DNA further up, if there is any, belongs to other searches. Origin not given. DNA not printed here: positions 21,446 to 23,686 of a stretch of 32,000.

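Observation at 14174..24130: MetFV plus two HdrA-like flavoproteins, an HdrC-like protein, an AOR-family enzyme and a polyferredoxin, with no HdrB or MvhD: candidate new bifurcating or BamB-like module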

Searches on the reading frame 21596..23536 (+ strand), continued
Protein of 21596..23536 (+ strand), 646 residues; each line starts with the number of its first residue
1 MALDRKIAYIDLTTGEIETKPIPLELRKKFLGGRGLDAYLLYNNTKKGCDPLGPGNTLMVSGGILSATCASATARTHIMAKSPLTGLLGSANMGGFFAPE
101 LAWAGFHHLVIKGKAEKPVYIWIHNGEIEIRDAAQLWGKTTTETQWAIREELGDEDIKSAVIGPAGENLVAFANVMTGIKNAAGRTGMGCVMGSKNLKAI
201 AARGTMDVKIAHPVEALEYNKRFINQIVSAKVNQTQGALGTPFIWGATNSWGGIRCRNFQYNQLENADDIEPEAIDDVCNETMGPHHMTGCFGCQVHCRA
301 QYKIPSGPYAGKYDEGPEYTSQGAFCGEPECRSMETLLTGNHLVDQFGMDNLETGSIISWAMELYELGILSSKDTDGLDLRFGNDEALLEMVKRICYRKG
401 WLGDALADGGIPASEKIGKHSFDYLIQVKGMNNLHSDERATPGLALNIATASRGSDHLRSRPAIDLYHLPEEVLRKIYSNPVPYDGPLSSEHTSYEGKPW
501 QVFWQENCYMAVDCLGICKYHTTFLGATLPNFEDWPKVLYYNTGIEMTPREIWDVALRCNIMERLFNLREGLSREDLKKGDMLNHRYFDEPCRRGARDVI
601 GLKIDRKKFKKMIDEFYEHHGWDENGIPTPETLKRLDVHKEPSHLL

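Call 14: find_encoding_contigs(protein=P0118, flank=10000, max_places=2)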
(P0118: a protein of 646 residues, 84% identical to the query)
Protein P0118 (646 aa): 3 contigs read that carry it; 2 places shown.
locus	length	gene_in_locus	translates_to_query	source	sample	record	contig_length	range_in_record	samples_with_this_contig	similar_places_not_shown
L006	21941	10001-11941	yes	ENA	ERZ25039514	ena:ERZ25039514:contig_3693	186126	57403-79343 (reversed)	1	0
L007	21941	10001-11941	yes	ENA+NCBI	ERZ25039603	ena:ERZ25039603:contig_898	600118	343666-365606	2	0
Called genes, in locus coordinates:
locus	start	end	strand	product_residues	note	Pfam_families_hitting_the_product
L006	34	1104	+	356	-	PF01326:PPDK_N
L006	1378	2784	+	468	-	PF20695:UbiD_N, PF01977:UbiD, PF20696:UbiD_C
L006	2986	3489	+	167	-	PF00072:Response_reg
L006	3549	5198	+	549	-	PF00501:AMP-binding, PF13193:AMP-binding_C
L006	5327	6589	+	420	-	PF06792:UPF0261, PF23189:UPF0261_C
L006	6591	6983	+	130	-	PF21758:LpdD_chaperone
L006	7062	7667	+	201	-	PF02441:Flavoprotein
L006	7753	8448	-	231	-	PF12225:DUF5981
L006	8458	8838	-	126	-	PF13237:Fer4_10, PF14697:Fer4_21 (weak), PF12838:Fer4_7, PF13187:Fer4_9, PF13484:Fer4_16 (faint), PF25160:LdpA_Fe-S-bd (weak), PF00037:Fer4 (weak), PF12838:Fer4_7 (weak)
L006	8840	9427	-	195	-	PF12838:Fer4_7 (weak), PF13247:Fer4_11, PF13187:Fer4_9 (weak), PF25160:LdpA_Fe-S-bd (weak), PF00037:Fer4, PF12797:Fer4_2 (weak), PF12837:Fer4_6, PF13237:Fer4_10 (weak)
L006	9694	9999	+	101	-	-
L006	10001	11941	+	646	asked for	PF02730:AFOR_N, PF01314:AFOR_C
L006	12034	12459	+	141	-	PF13237:Fer4_10 (weak), PF13247:Fer4_11, PF25160:LdpA_Fe-S-bd, PF12838:Fer4_7, PF13187:Fer4_9, PF00037:Fer4, PF12797:Fer4_2 (weak), PF12837:Fer4_6, +4 more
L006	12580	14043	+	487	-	PF06277:EutA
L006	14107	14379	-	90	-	PF02597:ThiS (weak)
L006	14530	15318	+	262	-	PF09339:HTH_IclR, PF01614:IclR_C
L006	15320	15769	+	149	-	PF01966:HD (faint)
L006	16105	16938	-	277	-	PF01149:Fapy_DNA_glyco, PF06831:H2TH, PF06827:zf-FPG_IleRS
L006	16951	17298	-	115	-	PF01323:DSBA, PF13462:Thioredoxin_4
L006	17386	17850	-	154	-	-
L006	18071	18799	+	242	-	PF02754:CCG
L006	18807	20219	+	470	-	PF02589:LUD_dom, PF13183:Fer4_8, PF13237:Fer4_10 (faint), PF11870:LutB_C (weak)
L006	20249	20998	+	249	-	PF02589:LUD_dom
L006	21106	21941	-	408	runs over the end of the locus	PF01053:Cys_Met_Meta_PP, PF01041:DegT_DnrJ_EryC1 (faint), PF00155:Aminotran_1_2, PF06838:Met_gamma_lyase (faint)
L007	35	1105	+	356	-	PF01326:PPDK_N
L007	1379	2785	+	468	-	PF20695:UbiD_N, PF01977:UbiD, PF20696:UbiD_C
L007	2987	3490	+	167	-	PF00072:Response_reg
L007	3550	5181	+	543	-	PF00501:AMP-binding, PF13193:AMP-binding_C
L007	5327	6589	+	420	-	PF06792:UPF0261, PF23189:UPF0261_C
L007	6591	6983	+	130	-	PF21758:LpdD_chaperone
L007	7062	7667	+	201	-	PF02441:Flavoprotein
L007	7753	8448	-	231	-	PF12225:DUF5981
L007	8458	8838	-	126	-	PF13237:Fer4_10, PF14697:Fer4_21 (weak), PF12838:Fer4_7, PF13187:Fer4_9, PF13484:Fer4_16 (faint), PF25160:LdpA_Fe-S-bd (weak), PF00037:Fer4 (weak), PF12838:Fer4_7 (weak)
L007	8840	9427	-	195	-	PF12838:Fer4_7 (weak), PF13247:Fer4_11, PF13187:Fer4_9 (weak), PF25160:LdpA_Fe-S-bd (weak), PF00037:Fer4, PF12797:Fer4_2 (weak), PF12837:Fer4_6, PF13237:Fer4_10 (weak)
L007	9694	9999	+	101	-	-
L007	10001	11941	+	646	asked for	PF02730:AFOR_N, PF01314:AFOR_C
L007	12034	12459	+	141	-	PF13237:Fer4_10 (weak), PF13247:Fer4_11, PF25160:LdpA_Fe-S-bd, PF12838:Fer4_7, PF13187:Fer4_9, PF00037:Fer4, PF12797:Fer4_2 (weak), PF12837:Fer4_6, +4 more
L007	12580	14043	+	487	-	PF06277:EutA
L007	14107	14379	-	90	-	PF02597:ThiS (weak)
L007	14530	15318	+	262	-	PF09339:HTH_IclR, PF01614:IclR_C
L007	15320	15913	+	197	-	PF01966:HD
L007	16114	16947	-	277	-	PF01149:Fapy_DNA_glyco, PF06831:H2TH, PF06827:zf-FPG_IleRS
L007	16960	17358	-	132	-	PF01323:DSBA, PF13462:Thioredoxin_4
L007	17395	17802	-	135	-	-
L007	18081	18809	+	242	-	PF02754:CCG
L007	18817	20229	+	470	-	PF02589:LUD_dom, PF13183:Fer4_8, PF13237:Fer4_10 (faint), PF11870:LutB_C (weak)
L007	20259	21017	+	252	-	PF02589:LUD_dom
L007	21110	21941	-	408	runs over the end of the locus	PF01053:Cys_Met_Meta_PP, PF01041:DegT_DnrJ_EryC1 (faint), PF00155:Aminotran_1_2, PF06838:Met_gamma_lyase (faint)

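Call 16: find_related_loci(query=window:21596-23536:+, collection=genome_contigs, flank=10000)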
Query window:21596-23536:+ (646 aa) in genome_contigs; peptide patterns used: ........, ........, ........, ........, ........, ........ (x = any residue, [..] = any of these).
308 stretches matched a pattern; 254 encode a relative of the query (tblastn E <= 1e-3); the best 80 are kept; 80 distinct loci.
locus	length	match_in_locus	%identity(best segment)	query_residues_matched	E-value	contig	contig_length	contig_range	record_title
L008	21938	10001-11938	91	1-646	0e+0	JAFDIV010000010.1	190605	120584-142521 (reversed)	MAG: Deltaproteobacteria bacterium isolate Meg22_1618_Bin_54 Meg22_1618_Bin_54_scaffold_108, whole genome shotgun sequen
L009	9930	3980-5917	91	1-646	0e+0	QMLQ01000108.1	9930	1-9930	MAG: Deltaproteobacteria bacterium isolate B46_G9 B46_Guay9_scaffold_08559, whole genome shotgun sequence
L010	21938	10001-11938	91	1-646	0e+0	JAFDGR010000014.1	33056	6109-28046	MAG: Deltaproteobacteria bacterium isolate Meg22_1012_Bin_323 Meg22_1012_Bin_323_scaffold_2765, whole genome shotgun seq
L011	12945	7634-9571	89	1-646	0e+0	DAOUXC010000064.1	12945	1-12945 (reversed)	MAG TPA_asm: Desulfobacteraceae bacterium isolate CSMAG_891 CSMAG_891_k141_127395_length_12945_cov_32.6027, whole genome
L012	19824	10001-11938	89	1-646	0e+0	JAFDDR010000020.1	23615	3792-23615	MAG: Deltaproteobacteria bacterium isolate Meg19_1012_Bin_18 Meg19_1012_Bin_18_scaffold_4728, whole genome shotgun seque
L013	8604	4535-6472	89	1-646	0e+0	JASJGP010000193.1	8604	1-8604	MAG: Desulfobacterales bacterium isolate ChS5.bin.48 ChesSed_k141_1590151, whole genome shotgun sequence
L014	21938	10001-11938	88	1-646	0e+0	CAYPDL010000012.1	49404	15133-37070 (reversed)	MAG TPA_asm: uncultured Desulfobacteraceae bacterium isolate SRP178699_co1_442 genome assembly, contig: NODE_622_length_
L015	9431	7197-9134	88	1-646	0e+0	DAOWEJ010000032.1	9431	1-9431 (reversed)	MAG TPA_asm: Deltaproteobacteria bacterium isolate CSMAG_1936 CSMAG_1936_k141_5737631_length_9431_cov_15.0000, whole gen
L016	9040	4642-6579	88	1-646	0e+0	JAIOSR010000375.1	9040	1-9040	MAG: Desulfobacterales bacterium isolate SMBSF49 bin_33_k127_689351, whole genome shotgun sequence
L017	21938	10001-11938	87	1-646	0e+0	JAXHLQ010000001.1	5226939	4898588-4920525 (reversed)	MAG: Deltaproteobacteria bacterium isolate Salar_de_Ascotan_soil_MAG_ASO27 contig_800_polypolish, whole genome shotgun s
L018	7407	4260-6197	88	1-646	0e+0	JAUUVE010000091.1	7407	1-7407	MAG: Desulfobacteraceae bacterium isolate CSMAG_5 CSMAG_5_k127_1388647_length_7407_cov_10.0405, whole genome shotgun seq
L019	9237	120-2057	88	1-646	0e+0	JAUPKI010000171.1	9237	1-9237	MAG: Thermodesulfobacteriota bacterium isolate erpe_2018_pw_0hr_WHONDRS-PP48-000085_B_bin.1 scaffold_665237, whole genom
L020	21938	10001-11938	87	1-646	0e+0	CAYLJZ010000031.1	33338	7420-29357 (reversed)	MAG TPA_asm: uncultured Desulfobacteraceae bacterium isolate binchicken_co220_134 genome assembly, contig: NODE_746_leng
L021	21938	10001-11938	87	1-646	0e+0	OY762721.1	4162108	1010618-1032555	MAG: Desulfatiglandales bacterium isolate 7b555824-8626-4373-9f6d-e46e1e23d1ce genome assembly, chromosome: 1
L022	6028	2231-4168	87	1-646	0e+0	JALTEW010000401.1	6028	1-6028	MAG: bacterium isolate S014_metabat2_scaf2bin.059 S014_NODE_5823_length_6028_cov_4.627182, whole genome shotgun sequence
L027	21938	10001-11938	86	1-646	0e+0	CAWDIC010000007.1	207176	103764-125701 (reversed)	MAG: uncultured delta proteobacterium isolate MFD03804.bin.2.20 genome assembly, contig: contig_47656, whole genome shot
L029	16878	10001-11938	86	1-646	0e+0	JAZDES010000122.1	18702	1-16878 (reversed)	MAG: Pseudomonadota bacterium isolate MEGAHIT-group-0.160 k141_15357641, whole genome shotgun sequence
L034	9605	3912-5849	85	1-646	0e+0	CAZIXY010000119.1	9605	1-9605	MAG TPA_asm: uncultured Desulfobacteraceae bacterium isolate binchicken_co256_358 genome assembly, contig: NODE_19573_le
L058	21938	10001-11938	83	1-646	0e+0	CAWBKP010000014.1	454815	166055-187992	MAG: uncultured delta proteobacterium isolate MFD02979.bin.2.74 genome assembly, contig: contig_32018, whole genome shot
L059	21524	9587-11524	84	1-646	0e+0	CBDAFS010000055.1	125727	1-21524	MAG: uncultured Aminicenantes bacterium isolate MAG_102 genome assembly, contig: k141_193963, whole genome shotgun seque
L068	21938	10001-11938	83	1-646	0e+0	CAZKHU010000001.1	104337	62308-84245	MAG TPA_asm: uncultured Syntrophus sp. isolate binchicken_co220_86 genome assembly, contig: NODE_72_length_104337_cov_9.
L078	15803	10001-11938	83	1-646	0e+0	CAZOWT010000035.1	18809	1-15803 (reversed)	MAG TPA_asm: uncultured Clostridia bacterium isolate binchicken_co129_912 genome assembly, contig: NODE_8545_length_1880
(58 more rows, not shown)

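Call 30: search_solved_structures(query=L068:6735-8750:+, max_evalue=1e-10, show_alignments=1)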
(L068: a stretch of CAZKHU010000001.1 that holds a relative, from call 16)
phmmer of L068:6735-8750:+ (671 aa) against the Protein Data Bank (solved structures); distinct sequences matched with E-value up to 1e-10: 9.
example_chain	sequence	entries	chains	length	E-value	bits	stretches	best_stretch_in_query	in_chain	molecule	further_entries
4z3w_A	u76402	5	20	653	1.5e-245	819.7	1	23-658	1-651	Benzoyl-CoA reductase, putative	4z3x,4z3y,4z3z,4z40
1aor_A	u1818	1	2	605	6.7e-64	219.4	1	25-426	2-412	ALDEHYDE FERREDOXIN OXIDOREDUCTASE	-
9mqx_D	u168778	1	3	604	4.9e-55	190.1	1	26-419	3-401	Aldehyde:ferredoxin oxidoreductase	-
9g7j_A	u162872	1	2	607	3.9e-51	177.2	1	25-438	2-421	Aldehyde ferredoxin oxidoreductase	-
1b25_A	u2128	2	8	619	5.8e-48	166.7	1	25-426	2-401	PROTEIN (FORMALDEHYDE FERREDOXIN OXIDOREDUCTASE) | FORMALDEHYDE FERREDOXIN OXIDOREDUCTASE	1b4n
8c0z_A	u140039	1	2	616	2.4e-45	158.1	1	34-231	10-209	Aldehyde:ferredoxin oxidoreductase,tungsten-containing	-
6x6u_A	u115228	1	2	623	2.6e-36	128.2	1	25-425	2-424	Formaldehyde:ferredoxin oxidoreductase wor5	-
6x1o_A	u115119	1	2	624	2.7e-36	128.1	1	25-425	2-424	Formaldehyde:ferredoxin oxidoreductase wor5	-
9q1t_A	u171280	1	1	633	3.2e-30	108.1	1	33-433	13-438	Tungsten-dependent aldehyde oxidoreductase WOR83 from Haloferax volcanii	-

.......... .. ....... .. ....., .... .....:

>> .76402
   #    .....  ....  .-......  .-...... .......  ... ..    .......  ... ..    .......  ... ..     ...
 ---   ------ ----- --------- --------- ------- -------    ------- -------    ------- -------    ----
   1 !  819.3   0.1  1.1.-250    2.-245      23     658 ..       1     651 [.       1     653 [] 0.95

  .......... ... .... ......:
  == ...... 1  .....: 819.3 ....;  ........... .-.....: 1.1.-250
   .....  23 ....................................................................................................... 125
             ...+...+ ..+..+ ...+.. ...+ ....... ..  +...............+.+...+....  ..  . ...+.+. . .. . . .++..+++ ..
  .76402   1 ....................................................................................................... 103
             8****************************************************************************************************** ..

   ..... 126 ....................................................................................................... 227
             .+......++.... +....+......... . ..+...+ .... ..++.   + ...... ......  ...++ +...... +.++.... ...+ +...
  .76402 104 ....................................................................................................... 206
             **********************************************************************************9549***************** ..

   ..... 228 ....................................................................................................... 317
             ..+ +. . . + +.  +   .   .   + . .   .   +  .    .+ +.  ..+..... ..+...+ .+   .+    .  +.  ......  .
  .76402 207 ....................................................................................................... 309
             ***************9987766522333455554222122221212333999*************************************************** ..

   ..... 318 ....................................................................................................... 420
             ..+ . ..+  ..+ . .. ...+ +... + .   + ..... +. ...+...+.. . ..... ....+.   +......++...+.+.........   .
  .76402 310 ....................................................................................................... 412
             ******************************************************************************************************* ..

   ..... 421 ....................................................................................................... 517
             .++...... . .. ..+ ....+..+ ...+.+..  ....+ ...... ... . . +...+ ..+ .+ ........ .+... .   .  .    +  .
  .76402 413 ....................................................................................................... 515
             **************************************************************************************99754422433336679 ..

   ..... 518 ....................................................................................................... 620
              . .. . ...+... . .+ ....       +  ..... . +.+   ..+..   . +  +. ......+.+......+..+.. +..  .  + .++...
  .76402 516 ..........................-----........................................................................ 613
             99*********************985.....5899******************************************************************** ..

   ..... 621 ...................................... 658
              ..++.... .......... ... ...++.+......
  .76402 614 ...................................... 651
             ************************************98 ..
